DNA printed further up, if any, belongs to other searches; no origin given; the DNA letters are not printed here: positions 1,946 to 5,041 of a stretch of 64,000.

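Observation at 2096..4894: Single 932-aa polypeptide: 19 c-type heme sites fused to a six-helix b-type-cytochrome-like membrane domain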

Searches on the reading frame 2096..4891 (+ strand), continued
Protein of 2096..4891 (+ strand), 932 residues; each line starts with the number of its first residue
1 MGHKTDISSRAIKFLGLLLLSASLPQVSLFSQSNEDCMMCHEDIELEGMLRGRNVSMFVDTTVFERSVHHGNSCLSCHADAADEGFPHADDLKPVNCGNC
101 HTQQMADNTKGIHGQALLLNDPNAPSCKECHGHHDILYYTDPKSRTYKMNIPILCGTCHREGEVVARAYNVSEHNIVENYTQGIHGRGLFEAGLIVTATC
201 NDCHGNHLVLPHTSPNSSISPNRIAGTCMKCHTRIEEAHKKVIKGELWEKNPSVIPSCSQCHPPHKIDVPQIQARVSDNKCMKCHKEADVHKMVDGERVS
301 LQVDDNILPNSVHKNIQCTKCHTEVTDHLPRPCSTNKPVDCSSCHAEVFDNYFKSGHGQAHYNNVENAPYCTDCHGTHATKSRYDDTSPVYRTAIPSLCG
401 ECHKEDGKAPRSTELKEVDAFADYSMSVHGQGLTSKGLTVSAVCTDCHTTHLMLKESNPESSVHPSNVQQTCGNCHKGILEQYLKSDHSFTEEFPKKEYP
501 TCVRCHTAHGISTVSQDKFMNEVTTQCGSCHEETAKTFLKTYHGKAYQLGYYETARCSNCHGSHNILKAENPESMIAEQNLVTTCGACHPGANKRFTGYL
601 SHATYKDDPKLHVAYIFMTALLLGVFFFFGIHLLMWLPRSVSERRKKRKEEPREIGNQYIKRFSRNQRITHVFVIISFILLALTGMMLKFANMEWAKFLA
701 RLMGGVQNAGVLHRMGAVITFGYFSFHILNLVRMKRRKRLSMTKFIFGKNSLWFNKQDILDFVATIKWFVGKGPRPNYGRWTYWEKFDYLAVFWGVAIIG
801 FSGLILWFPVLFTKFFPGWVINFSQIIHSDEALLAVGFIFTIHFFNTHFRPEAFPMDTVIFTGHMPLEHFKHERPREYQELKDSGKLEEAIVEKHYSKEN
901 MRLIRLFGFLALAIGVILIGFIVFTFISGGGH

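Call 31: find_related_loci(query=window:2096-4891:+, collection=genome_contigs, flank=10000)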
Query window:2096-4891:+ (932 aa) in genome_contigs; peptide patterns used: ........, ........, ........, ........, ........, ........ (x = any residue, [..] = any of these).
600 stretches matched a pattern (row limit reached: there are more); 592 encode a relative of the query (tblastn E <= 1e-3); the best 80 are kept; 80 distinct loci.
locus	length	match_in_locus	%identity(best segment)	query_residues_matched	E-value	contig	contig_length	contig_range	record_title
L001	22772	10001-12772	85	9-932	0e+0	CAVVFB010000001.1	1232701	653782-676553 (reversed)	MAG: uncultured Bacteroidetes bacterium isolate MFD04716.bin.2.43 genome assembly, contig: contig_10649, whole genome sh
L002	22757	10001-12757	78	14-932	0e+0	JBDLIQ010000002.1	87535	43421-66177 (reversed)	MAG: Bacteroidota bacterium isolate MAG042 MAG042_2, whole genome shotgun sequence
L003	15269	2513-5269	60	7-929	0e+0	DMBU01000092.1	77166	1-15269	MAG TPA_asm: Bacteroidales bacterium isolate UBA12171 contig_120, whole genome shotgun sequence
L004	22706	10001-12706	60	29-927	0e+0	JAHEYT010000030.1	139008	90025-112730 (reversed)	MAG: Bacteroidetes bacterium isolate nzgw134 NODE_69_length_139009_cov_4.661274, whole genome shotgun sequence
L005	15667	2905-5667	59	10-927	0e+0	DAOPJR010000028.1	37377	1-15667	MAG TPA_asm: Draconibacterium sp. isolate AMR_MDS_3272 NODE_1170_length_37377_cov_8.646294, whole genome shotgun sequenc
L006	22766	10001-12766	59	1-928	0e+0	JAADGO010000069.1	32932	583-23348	MAG: Chlorobiota bacterium isolate M_MetaBat.121 contig-127_2033, whole genome shotgun sequence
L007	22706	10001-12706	61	31-929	0e+0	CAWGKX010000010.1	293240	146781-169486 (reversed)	MAG: uncultured Bacteroidales bacterium isolate MFD01872.bin.2.78 genome assembly, contig: contig_165039, whole genome s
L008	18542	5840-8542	61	29-926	0e+0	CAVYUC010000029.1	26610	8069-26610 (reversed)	MAG: uncultured Prolixibacteraceae bacterium isolate MFD01721.bin.1.282 genome assembly, contig: contig_62897, whole gen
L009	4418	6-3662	59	11-929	0e+0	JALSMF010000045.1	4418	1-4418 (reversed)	MAG: Bacteroidales bacterium isolate 355-202_metabat2_scaf2bin.077 355-202_scaffold_12673_c1, whole genome shotgun seque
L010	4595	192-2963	59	9-929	0e+0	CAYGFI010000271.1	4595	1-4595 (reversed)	MAG TPA_asm: uncultured Chitinophaga sp. isolate ERP113451_co1_21 genome assembly, contig: NODE_27217_length_4595_cov_14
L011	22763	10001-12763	59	15-929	0e+0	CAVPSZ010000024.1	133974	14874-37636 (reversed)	MAG: uncultured Bacteroidales bacterium isolate MFD00032.bin.2.138 genome assembly, contig: contig_3265, whole genome sh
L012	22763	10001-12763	59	9-929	0e+0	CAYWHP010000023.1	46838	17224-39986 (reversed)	MAG TPA_asm: uncultured Porphyromonadaceae bacterium isolate SRP272421_co1_454 genome assembly, contig: NODE_1305_length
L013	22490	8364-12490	58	17-928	0e+0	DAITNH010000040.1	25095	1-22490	MAG TPA_asm: Prolixibacteraceae bacterium isolate CTOTU11651 NODE_1154_length_25095_cov_7.634864, whole genome shotgun s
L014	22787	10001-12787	59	7-927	0e+0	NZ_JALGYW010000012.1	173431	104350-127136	Maribellus sp. YY47 NODE_12, whole genome shotgun sequence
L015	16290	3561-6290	58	17-929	0e+0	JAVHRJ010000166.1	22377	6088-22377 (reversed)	MAG: Bacteroidales bacterium isolate WB02no9_30_11 NODE_1635_length_22377_cov_6.038124, whole genome shotgun sequence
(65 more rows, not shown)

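Call 33: predict_structure(alignment_id=A1)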
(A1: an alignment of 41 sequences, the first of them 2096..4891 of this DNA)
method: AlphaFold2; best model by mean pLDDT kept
length: 932 residues; sequences in the alignment: 41
mean_pLDDT: 64.9   pTM: 0.48
mean pLDDT of the five models: 64.9, 61.4, 57.8, 53.3, 50.7
residues with pLDDT >= 90: 0; 70-90: 429; 50-70: 330; < 50: 173
segments of 3 or more residues with pLDDT < 50: 1-6, 23-31, 172-175, 177-198, 212-214, 228-275, 328-332, 410-444, 450-455, 508-525, 929-932
pLDDT, mean of each block of 10 residues (from residue 1): 46 59 44 68 72 70 76 73 59 67 79 73 74 77 72 65 50 46 37 42 59 53 49 44 44 42 33 55 73 65 72 69 58 57 61 64 70 67 57 55 54 45 44 36 47 53 62 61 72 57 55 38 51 71 77 72 75 82 84 75 61 76 75 70 60 65 80 76 77 79 83 82 79 81 73 72 77 75 72 73 81 80 74 64 64 61 80 80 82 79 74 69 61 30
secondary structure, 60 per line:
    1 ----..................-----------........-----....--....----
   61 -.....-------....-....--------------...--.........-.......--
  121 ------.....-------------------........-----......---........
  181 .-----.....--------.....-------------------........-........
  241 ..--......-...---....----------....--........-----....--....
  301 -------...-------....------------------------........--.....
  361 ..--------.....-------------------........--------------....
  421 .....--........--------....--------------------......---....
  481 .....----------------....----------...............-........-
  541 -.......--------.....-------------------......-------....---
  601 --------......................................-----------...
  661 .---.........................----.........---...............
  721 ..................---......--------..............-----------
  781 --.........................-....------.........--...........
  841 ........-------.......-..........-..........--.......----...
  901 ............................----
elements in order (helices of 4 or more, strands of 3 or more residues): H5-22 H34-41 E47-50 E53-56 H62-66 H74-77 H79-82 H102-110 H112-118 H127-131 H151-158 H164-169 H173-181 H187-191 H200-204 H224-231 H233-242 H245-250 H258-261 H272-275 H278-285 E291-294 E297-300 H318-321 H346-353 H356-362 H371-375 H395-402 H417-425 H428-435 H444-447 H468-473 H477-485 H502-505 H516-530 H532-539 H542-548 H557-561 H581-586 H594-597 H609-646 E658-661 H665-689 H694-702 H706-738 H742-747 H756-769 H783-807 H809-812 H819-827 H830-848 H856-862 E864-866 H867-873 H875-884 H887-890 E891-893 H898-928

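Call 37: fold_search(model_id=the predicted structure, library=pdb)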
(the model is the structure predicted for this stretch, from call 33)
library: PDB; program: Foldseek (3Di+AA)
matches with E <= 10: 54; with E <= 0.001: 1
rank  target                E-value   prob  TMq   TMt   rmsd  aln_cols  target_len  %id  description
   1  1kqf_C                2.8e-04  1.00  0.20  0.78   3.8       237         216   21  FORMATE DEHYDROGENASE N FROM E. COLI (released 2002-03-15)
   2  8gym_Qc               2.0e+00  0.11  0.10  0.18  13.4       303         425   14  Cryo-EM structure of Tetrahymena thermophila respiratory mega-complex MC IV2+(I+III2+II)2 (released 2023-06-14)
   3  8ffl_A                2.2e+00  0.03  0.07  0.09  25.7       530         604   10  Wildtype rat TRPV2 in nanodiscs bound to RR (released 2024-02-07)
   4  9c4k_B                2.8e+00  0.01  0.06  0.05  45.5       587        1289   10  Yersinia entomophaga holotoxin complex in prepore conformation (released 2025-12-31)
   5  8hcr_G                3.2e+00  0.25  0.11  0.38  10.0       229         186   14  Cryo-EM structure of the Mycobacterium tuberculosis cytochrome bcc:aa3 supercomplex and a novel inhibitor targeting su (released 2023-05-03)
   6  7a0g_BBB              3.4e+00  0.02  0.06  0.12  45.1       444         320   10  Structure of the SmhB pore of the tripartite alpha-pore forming toxin, Smh, from Serratia marcescens. (released 2021-03-31)
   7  6grj_I                3.5e+00  0.03  0.06  0.14  39.8       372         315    7  Structure of the AhlB pore of the tripartite alpha-pore forming toxin, AHL, from Aeromonas hydrophila. (released 2019-07-03)
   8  8t3l_B                3.7e+00  0.07  0.07  0.17  23.1       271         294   11  TRPV1 in nanodisc bound with 2 LPA molecules in neighboring monomers (released 2024-05-08)
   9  7rmy                  3.7e+00  0.05  0.07  0.15  24.1       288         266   12  De Novo designed tunable protein pockets, D_3-337 (released 2022-08-03)
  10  6grj_F                3.7e+00  0.03  0.05  0.13  40.0       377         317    8  Structure of the AhlB pore of the tripartite alpha-pore forming toxin, AHL, from Aeromonas hydrophila. (released 2019-07-03)
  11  7lpe_A                3.7e+00  0.03  0.07  0.11  22.4       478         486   10  Cryo-EM structure of full-length TRPV1 with capsaicin at 48 degrees Celsius, in an open state, class 1 (released 2021-07-28)
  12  6grj_D                3.8e+00  0.01  0.05  0.10  44.9       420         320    8  Structure of the AhlB pore of the tripartite alpha-pore forming toxin, AHL, from Aeromonas hydrophila. (released 2019-07-03)
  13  5b86_B                4.4e+00  0.02  0.08  0.10  20.7       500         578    9  Crystal structure of M-Sec (released 2016-10-12)
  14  7sel_A                4.6e+00  0.06  0.07  0.11  20.7       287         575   14  E. coli MsbA in complex with LPS and inhibitor G7090 (compound 3) (released 2022-03-09)
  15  6rah_B                4.6e+00  0.02  0.06  0.08  23.1       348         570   11  Heterodimeric ABC exporter TmrAB in ATP-bound outward-facing open conformation (released 2019-07-31)
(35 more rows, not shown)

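Call 45: search_solved_structures(query=A1, max_evalue=0.01)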
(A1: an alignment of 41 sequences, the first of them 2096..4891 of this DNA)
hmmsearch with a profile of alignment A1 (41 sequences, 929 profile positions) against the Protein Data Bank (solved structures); distinct sequences matched with E-value up to 0.01: 2.
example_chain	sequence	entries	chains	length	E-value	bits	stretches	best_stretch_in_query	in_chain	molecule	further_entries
28pb_A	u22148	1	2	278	2.1e-05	26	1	277-403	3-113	Cytochrome c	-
1kqf_C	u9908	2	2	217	0.0046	18.2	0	655-882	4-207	FORMATE DEHYDROGENASE, NITRATE-INDUCIBLE, CYTOCHROME B556(FDN) SUBUNIT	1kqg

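Call 69: search_protein_families(library=pfam, proteins=[L014:15300-18377:+, L014:7196-8104:+, L014:6806-7177:+, L014:5648-6739:+], max_evalue=0.001)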
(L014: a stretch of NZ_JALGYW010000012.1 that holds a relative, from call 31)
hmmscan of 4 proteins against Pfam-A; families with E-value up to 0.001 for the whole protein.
L014:15300-18377:+ (1026 aa): 2 families
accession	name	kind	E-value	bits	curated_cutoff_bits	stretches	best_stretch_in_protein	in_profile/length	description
PF01578.25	Cytochrom_C_asm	-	4.4e-39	134.8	29.9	1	778-982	1-212/212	Cytochrome C assembly protein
PF05140.19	ResB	-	6.1e-22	78.5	24.6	2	337-735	194-445/486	ResB-like family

L014:7196-8104:+ (303 aa): 1 family
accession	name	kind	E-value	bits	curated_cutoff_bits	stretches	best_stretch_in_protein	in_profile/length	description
PF19089.6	DUF5777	-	1.1e-67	228.3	23.1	1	35-301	1-247/247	Membrane bound beta barrel domain (DUF5777)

L014:6806-7177:+ (124 aa): 0 families

L014:5648-6739:+ (364 aa): 2 families
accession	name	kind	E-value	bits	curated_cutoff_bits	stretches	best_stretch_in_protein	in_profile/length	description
PF14522.11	Cytochrome_C7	-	1.7e-09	37.8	24.8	1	60-135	12-66/67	Cytochrome c7 and related cytochrome c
PF14537.11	Cytochrom_c3_2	-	8.8e-05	23.3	25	0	61-177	6-78/79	Cytochrome c3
